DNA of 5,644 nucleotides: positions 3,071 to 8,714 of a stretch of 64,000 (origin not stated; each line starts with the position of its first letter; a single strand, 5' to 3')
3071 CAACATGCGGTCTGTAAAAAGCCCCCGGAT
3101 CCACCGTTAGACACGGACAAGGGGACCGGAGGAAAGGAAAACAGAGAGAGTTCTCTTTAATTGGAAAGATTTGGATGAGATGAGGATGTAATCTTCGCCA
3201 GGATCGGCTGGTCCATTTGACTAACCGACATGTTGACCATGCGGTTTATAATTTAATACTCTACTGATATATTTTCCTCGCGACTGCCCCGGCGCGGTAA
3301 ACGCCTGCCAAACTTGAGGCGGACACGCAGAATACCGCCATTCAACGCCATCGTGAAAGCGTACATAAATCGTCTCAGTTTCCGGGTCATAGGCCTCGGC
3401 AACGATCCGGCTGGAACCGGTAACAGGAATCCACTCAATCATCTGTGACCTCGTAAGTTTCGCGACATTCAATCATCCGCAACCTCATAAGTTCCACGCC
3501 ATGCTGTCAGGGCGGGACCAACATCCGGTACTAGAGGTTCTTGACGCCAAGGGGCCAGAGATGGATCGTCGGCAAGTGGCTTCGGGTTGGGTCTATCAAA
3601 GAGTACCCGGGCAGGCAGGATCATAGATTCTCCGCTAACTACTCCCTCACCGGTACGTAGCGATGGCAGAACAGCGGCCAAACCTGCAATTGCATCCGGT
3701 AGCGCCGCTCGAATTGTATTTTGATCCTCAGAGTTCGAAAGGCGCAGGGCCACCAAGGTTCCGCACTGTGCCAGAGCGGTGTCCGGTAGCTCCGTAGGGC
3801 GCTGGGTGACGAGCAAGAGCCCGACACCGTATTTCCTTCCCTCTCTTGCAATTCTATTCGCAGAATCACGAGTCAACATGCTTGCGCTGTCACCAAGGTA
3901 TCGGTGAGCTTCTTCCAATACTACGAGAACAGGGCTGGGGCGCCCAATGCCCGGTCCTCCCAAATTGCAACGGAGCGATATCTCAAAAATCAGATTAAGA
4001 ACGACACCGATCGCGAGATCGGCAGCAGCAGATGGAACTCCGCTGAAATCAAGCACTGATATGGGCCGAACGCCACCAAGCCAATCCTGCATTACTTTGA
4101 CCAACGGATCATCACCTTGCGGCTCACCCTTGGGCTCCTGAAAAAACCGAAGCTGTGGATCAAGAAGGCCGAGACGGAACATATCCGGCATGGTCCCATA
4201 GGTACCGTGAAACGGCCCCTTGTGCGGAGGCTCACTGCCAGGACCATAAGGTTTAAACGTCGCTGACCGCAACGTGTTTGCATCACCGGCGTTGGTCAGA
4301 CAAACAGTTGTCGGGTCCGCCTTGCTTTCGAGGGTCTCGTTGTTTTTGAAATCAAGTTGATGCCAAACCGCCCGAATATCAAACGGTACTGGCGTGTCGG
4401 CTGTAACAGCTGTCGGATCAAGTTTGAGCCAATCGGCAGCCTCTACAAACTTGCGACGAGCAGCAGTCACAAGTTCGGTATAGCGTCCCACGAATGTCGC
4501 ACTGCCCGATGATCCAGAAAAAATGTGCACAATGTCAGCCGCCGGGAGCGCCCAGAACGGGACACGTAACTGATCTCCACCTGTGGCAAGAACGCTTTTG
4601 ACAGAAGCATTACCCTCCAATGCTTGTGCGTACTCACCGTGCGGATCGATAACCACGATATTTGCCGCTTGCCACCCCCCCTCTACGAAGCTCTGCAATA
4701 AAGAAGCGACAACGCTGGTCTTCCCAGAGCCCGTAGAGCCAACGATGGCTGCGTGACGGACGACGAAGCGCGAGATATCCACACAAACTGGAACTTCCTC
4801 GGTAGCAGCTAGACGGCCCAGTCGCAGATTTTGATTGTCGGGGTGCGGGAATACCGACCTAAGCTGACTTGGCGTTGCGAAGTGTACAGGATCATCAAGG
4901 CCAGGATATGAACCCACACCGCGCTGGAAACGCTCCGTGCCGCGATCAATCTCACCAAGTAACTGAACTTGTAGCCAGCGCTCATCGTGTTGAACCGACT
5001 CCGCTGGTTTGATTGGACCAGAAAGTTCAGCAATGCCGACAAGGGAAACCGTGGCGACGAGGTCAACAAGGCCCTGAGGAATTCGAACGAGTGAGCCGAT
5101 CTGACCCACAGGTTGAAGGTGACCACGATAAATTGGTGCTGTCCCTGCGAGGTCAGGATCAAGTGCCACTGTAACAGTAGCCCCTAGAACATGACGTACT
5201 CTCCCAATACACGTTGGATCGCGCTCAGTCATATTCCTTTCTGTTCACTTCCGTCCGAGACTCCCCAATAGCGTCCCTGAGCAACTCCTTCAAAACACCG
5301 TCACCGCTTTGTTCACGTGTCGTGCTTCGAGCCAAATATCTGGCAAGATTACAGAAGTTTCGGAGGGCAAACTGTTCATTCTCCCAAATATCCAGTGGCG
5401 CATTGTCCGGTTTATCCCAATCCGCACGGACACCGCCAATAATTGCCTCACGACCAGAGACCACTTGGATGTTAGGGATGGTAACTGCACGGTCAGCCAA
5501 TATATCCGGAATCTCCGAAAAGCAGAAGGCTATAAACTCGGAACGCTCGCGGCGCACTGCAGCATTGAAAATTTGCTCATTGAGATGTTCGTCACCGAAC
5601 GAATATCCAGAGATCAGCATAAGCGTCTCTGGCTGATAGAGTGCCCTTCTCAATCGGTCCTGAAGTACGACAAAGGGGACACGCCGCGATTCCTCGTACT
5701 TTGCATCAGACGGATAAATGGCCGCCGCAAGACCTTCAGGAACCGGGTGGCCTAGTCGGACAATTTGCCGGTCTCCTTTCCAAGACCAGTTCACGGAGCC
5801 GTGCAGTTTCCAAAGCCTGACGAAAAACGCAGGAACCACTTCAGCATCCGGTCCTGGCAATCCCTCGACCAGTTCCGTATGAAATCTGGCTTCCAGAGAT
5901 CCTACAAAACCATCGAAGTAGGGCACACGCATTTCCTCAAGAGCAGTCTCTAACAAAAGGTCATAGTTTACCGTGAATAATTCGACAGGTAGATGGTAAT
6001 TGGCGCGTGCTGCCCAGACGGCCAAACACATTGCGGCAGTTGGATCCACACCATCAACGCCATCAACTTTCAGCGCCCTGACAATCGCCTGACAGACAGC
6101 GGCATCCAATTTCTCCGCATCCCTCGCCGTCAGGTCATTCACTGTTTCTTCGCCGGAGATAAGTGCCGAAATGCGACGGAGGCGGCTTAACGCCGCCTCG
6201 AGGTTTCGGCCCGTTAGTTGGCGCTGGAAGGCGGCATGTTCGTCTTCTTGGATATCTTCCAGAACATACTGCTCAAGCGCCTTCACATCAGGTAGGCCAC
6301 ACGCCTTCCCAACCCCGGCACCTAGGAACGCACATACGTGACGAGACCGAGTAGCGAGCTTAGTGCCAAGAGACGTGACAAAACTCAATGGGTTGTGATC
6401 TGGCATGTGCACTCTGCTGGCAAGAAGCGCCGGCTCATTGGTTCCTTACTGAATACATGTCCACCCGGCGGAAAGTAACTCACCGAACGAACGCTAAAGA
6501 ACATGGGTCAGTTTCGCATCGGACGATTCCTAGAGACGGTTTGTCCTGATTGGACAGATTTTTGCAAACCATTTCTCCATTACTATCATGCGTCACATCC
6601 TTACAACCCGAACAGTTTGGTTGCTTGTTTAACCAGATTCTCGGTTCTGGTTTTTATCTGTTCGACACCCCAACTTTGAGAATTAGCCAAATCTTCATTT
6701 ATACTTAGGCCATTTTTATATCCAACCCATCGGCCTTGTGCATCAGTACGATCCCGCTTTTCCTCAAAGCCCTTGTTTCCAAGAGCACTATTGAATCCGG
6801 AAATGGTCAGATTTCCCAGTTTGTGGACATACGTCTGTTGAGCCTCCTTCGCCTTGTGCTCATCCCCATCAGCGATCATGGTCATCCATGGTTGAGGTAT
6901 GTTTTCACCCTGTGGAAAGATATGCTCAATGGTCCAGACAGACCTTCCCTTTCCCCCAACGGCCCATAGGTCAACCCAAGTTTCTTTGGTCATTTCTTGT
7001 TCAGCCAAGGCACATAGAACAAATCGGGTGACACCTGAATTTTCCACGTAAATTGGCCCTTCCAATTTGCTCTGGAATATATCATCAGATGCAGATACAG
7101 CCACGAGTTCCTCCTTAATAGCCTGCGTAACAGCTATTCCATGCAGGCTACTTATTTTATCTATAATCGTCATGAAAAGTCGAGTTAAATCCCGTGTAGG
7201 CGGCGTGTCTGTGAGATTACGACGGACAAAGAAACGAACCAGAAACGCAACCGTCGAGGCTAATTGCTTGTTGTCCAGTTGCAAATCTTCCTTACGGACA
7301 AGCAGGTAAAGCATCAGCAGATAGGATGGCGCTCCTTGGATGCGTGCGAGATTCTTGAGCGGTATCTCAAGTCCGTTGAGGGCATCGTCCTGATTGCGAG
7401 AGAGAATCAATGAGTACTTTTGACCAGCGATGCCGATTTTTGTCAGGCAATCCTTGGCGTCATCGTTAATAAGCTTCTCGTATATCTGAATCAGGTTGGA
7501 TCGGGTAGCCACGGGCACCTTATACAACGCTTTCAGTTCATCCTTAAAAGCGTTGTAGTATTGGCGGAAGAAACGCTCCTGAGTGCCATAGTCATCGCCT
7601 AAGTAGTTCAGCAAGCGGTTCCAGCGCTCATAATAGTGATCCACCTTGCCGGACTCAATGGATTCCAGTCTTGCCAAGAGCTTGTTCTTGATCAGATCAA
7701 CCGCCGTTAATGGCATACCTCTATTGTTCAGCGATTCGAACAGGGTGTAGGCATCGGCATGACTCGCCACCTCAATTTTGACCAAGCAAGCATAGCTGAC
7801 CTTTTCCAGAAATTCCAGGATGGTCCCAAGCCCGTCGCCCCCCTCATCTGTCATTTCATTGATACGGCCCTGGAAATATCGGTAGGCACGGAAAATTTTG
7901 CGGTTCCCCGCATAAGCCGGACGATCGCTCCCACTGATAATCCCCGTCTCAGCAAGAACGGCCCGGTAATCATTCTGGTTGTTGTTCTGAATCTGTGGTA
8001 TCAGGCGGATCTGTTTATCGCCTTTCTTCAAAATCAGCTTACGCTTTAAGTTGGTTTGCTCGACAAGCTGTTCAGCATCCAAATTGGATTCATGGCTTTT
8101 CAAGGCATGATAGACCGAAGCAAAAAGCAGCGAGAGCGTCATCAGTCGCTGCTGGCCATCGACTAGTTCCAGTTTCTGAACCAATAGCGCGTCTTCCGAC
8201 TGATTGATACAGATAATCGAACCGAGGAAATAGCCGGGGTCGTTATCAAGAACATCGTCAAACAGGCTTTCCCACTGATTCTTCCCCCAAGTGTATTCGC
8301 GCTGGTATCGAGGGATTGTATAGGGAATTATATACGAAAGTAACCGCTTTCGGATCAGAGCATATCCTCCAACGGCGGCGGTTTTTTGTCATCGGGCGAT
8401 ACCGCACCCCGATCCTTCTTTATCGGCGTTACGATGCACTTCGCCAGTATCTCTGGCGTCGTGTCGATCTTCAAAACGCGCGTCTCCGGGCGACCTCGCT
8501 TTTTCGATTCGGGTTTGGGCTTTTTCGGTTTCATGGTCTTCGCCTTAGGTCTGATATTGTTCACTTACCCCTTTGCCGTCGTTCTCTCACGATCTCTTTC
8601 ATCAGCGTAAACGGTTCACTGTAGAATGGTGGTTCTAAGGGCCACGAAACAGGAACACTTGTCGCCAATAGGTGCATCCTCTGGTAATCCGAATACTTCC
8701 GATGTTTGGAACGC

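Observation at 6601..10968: The R-M-carrying IS has split a GmrSD-like type IV restriction gene, and the ancestral ORF can be rebuilt exactly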

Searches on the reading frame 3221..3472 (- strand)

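Call 88: search_protein_families(library=pfam, proteins=[window:3221-3472:-], max_evalue=0.001)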
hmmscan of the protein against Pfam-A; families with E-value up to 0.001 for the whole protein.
window:3221-3472:- (83 aa): 1 family
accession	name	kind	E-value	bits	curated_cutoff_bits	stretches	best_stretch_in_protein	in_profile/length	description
PF13619.11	KTSC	-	7.4e-10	38.8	25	1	20-71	2-52/58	KTSC domain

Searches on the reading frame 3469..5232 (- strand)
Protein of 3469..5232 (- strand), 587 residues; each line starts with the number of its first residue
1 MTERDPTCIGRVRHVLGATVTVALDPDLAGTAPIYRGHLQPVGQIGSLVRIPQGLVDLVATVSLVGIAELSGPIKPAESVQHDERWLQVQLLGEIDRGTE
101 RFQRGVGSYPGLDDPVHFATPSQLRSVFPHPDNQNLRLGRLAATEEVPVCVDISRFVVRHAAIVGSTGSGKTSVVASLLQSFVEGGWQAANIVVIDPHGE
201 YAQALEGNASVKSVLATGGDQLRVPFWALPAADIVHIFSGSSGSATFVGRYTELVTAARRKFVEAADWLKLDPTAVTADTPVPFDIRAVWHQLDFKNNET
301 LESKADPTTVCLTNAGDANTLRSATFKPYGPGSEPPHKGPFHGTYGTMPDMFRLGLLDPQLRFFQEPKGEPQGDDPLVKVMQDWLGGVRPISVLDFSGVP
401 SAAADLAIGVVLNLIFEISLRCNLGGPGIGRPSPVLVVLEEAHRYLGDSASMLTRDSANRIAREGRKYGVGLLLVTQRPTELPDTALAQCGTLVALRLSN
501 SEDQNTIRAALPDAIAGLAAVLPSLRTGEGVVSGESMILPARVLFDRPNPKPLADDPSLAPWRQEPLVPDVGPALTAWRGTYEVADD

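Call 5: search_protein_families(library=pfam, proteins=[window:3469-5232:-], max_evalue=0.01)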
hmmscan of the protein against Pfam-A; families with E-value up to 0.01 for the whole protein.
window:3469-5232:- (587 aa): 7 families
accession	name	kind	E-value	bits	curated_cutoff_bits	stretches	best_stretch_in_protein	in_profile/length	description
PF01935.23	DUF87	-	2.9e-28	99.9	23.2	1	137-292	2-150/220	Helicase HerA, central domain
PF05872.18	HerA_C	-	8.4e-13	48.2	22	1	434-533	257-362/502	Helicase HerA-like C-terminal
PF01580.24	FtsK_SpoIIIE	-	3e-07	30.6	24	1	146-183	28-64/221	FtsK/SpoIIIE family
PF10412.15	TrwB_AAD_bind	-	2.5e-06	27.1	20.5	1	155-204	12-58/387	Type IV secretion-system coupling protein DNA-binding domain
PF13191.12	AAA_16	-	0.00064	20.7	32.6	1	159-217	25-85/167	AAA ATPase domain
PF13401.12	AAA_22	-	0.0051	17.6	27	0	160-195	7-39/130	AAA domain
PF12846.13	AAA_10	-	0.006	16.1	27.5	0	159-202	22-62/362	AAA-like domain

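Call 6: search_protein_families(library=padloc, proteins=[window:3469-5232:-], max_evalue=0.01)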
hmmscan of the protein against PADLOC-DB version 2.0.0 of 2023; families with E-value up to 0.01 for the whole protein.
window:3469-5232:- (587 aa): 19 families
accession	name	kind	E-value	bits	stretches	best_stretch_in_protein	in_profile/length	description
PDLC04105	HerA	-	1.1e-127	425.1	1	3-580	6-571/576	-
PDLC04098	HerA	-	2.2e-63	212.9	2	390-557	485-660/686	-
PDLC02188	HerA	-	1.6e-60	203.6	1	85-565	71-563/578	-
PDLC04102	HerA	-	2.7e-59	199.1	2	390-559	466-633/654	-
PDLC04106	HerA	-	8e-56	187.9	2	391-579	471-663/667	-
PDLC04100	HerA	-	3.1e-52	176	2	393-564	404-574/580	-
PDLC02185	HerA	-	8.2e-52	174.7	2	427-564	439-581/585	-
PDLC04104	HerA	-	7.5e-47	157.9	2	330-554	118-345/379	-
PDLC04103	HerA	-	8.2e-46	154.5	2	390-558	400-569/579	-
PDLC04101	HerA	-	9.5e-30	101.6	1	53-404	53-393/400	-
PDLC04097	HerA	-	1.1e-29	101.6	2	7-204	6-211/618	-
PDLC04140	mad8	-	1.2e-22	78.8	2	421-543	181-297/314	mads_8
PDLC04107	HerA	-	3.8e-17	60.3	1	55-238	55-257/306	-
PDLC01055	HerA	-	2.6e-15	54.2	2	402-503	394-483/532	Type III coevolved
PDLC04099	HerA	-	6.2e-15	53.1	1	83-203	85-212/214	-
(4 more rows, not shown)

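Call 38: find_encoding_contigs(protein=window:3469-5232:-, flank=10000, max_places=10)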
Protein window:3469-5232:- (587 aa): no gene with exactly this product is on record in the collection.

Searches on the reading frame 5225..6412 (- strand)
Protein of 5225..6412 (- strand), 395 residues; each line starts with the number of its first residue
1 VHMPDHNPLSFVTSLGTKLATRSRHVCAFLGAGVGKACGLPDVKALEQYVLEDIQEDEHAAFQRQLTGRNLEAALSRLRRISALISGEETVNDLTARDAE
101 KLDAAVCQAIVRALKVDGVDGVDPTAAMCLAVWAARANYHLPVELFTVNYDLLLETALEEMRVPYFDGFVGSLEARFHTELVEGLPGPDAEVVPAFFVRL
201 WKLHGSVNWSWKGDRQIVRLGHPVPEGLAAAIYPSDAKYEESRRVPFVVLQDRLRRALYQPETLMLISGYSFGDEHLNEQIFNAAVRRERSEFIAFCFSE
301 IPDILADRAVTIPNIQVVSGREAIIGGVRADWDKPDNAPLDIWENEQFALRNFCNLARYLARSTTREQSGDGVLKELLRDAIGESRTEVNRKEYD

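Call 5: search_protein_families(library=pfam, proteins=[window:5225-6412:-], max_evalue=0.01)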
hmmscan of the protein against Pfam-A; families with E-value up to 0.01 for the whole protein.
window:5225-6412:- (395 aa): 1 family
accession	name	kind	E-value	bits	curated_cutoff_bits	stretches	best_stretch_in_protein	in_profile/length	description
PF13289.12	SIR2_2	-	1.4e-12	48.3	24.5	1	144-290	2-111/141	SIR2-like domain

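Call 6: search_protein_families(library=padloc, proteins=[window:5225-6412:-], max_evalue=0.01)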
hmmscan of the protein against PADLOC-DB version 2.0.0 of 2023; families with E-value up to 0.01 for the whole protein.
window:5225-6412:- (395 aa): 27 families (the best 25 are shown)
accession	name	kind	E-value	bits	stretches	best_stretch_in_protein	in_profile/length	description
PDLC04093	SIR2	-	1.7e-105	351.3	1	5-368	4-389/395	-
PDLC04094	SIR2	-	6.7e-75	250.7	1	5-366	3-380/399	-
PDLC04084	SIR2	-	7.7e-29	99.2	1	39-321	55-367/414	-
PDLC04081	SIR2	-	1.1e-28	98.4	1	24-331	17-329/345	-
PDLC04088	SIR2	-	4.6e-27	93.2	1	142-305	173-337/390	-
PDLC04087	SIR2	-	8.5e-25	85.3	1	26-287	19-276/343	-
PDLC04085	SIR2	-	2e-20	71.1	2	130-222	187-283/463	-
PDLC04090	SIR2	-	1.2e-19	68.9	1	145-320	192-374/426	-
PDLC04075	SIR2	-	1.5e-19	68.1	1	143-293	188-341/414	-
PDLC02414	Aga_SIR2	-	1.3e-18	65.4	1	136-294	112-255/313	-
PDLC04079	SIR2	-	2.1e-18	64.1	1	123-281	166-340/430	-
PDLC04082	SIR2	-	9.4e-18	62.2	1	28-300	20-290/345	-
PDLC02408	Aga_SIR2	-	3.4e-16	57.3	1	137-294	143-284/343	Class II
PDLC02186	SIR2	-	4.9e-16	56.8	1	131-284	152-323/412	-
PDLC04096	SIR2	-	1.2e-14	52.3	1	143-289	23-166/230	-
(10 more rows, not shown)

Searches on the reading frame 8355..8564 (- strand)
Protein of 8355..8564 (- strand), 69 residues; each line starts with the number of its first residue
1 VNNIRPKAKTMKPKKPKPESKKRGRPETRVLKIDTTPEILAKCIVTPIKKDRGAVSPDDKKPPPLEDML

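Call 5: search_protein_families(library=pfam, proteins=[window:8355-8564:-], max_evalue=0.01)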
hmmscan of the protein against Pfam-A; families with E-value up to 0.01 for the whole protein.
window:8355-8564:- (69 aa): 0 families

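Call 6: search_protein_families(library=padloc, proteins=[window:8355-8564:-], max_evalue=0.01)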
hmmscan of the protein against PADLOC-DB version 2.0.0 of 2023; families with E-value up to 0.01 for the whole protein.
window:8355-8564:- (69 aa): 0 families

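Call 20: search_protein_families(library=ncbifam, proteins=[window:8355-8564:-], max_evalue=0.1)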
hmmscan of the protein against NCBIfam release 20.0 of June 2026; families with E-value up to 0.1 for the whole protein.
window:8355-8564:- (69 aa): 0 families
